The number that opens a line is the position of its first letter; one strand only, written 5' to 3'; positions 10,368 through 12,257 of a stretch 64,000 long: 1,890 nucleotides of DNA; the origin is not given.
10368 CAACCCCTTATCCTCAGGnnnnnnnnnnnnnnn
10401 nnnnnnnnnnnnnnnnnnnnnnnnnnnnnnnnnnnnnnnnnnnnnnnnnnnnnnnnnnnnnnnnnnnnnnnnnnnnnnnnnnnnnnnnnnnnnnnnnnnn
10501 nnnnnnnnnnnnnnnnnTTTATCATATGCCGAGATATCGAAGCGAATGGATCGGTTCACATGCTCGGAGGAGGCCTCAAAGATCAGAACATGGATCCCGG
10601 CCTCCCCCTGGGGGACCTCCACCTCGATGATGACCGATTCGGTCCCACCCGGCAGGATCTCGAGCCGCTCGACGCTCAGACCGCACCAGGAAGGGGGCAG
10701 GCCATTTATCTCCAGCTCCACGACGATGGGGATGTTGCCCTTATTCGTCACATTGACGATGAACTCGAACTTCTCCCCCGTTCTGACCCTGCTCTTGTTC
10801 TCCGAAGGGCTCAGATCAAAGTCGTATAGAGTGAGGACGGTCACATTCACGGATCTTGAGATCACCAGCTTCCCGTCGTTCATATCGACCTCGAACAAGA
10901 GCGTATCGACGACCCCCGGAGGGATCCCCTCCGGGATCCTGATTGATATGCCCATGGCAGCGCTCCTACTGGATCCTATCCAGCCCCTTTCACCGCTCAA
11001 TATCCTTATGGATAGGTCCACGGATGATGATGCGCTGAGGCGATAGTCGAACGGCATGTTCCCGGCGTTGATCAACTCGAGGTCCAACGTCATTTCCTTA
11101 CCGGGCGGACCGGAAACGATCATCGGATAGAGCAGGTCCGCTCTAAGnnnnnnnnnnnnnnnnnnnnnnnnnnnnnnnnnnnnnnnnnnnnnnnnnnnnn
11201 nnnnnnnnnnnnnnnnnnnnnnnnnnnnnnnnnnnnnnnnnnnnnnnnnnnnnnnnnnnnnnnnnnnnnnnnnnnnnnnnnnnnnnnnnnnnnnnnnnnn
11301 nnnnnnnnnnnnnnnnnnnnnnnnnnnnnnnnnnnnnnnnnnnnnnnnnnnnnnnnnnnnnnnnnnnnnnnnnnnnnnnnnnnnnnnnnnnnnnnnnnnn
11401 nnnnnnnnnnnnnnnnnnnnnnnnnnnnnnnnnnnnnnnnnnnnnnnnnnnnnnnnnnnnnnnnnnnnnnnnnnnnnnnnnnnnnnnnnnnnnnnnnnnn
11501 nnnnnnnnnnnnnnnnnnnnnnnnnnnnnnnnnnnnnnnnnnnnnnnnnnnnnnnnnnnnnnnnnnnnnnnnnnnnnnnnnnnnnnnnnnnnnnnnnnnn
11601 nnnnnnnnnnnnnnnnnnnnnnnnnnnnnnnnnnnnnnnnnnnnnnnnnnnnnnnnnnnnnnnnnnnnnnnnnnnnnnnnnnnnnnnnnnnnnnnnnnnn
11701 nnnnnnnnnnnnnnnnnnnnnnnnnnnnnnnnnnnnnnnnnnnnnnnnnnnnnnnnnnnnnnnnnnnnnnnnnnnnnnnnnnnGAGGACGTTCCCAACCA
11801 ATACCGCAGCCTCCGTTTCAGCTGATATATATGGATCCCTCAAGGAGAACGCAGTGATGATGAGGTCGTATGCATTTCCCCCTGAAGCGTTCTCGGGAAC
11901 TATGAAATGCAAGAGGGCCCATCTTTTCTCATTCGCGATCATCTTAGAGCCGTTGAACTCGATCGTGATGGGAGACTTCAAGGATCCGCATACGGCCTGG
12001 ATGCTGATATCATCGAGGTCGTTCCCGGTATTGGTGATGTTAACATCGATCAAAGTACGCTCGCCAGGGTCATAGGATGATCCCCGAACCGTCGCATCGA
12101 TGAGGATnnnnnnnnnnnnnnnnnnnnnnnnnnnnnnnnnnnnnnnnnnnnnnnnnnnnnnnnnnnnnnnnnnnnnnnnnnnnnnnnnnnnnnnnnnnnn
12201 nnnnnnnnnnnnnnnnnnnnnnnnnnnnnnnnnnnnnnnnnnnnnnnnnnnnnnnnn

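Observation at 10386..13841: Extracellular LanC-like domain with intact zinc-ligand triad fused to a CARDB-rich, membrane-anchored surface protein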

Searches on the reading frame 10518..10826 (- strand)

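Call 65: search_protein_families(library=pfam, proteins=[window:10518-10826:-], max_evalue=0.1)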
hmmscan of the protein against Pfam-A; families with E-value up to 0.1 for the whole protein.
window:10518-10826:- (103 aa): 2 families
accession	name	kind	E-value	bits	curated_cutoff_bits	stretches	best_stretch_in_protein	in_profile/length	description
PF11614.14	FixG_C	-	0.0024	18.4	25.6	1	23-92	36-112/119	IG-like fold at C-terminal of FixG, putative oxidoreductase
PF10633.15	NPCBM_assoc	-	0.083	13.5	24.4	0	15-86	2-76/78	NPCBM-associated, NEW3 domain of alpha-galactosidase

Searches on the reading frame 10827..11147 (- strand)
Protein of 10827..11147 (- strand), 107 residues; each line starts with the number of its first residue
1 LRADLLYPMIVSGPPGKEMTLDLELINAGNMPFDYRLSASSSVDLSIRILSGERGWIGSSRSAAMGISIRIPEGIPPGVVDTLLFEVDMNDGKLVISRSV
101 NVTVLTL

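Call 65: search_protein_families(library=pfam, proteins=[window:10827-11147:-], max_evalue=0.1)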
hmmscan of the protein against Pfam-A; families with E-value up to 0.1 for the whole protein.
window:10827-11147:- (107 aa): 2 families
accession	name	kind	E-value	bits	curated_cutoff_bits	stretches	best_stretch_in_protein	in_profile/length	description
PF23619.1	Ig_VWA7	-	0.0027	18.4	27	1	15-93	14-90/104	VWA7 Ig-like domain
PF21131.3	eEFSec_4th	-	0.055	14.1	27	1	43-84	40-81/119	eEFSec C-terminal RIFT domain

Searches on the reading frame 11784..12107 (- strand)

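Call 65: search_protein_families(library=pfam, proteins=[window:11784-12107:-], max_evalue=0.1)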
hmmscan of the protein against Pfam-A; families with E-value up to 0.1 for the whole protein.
window:11784-12107:- (108 aa): 1 family
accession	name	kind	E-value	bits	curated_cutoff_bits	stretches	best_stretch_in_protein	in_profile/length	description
PF23619.1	Ig_VWA7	-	0.014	16.1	27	1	10-90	10-88/104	VWA7 Ig-like domain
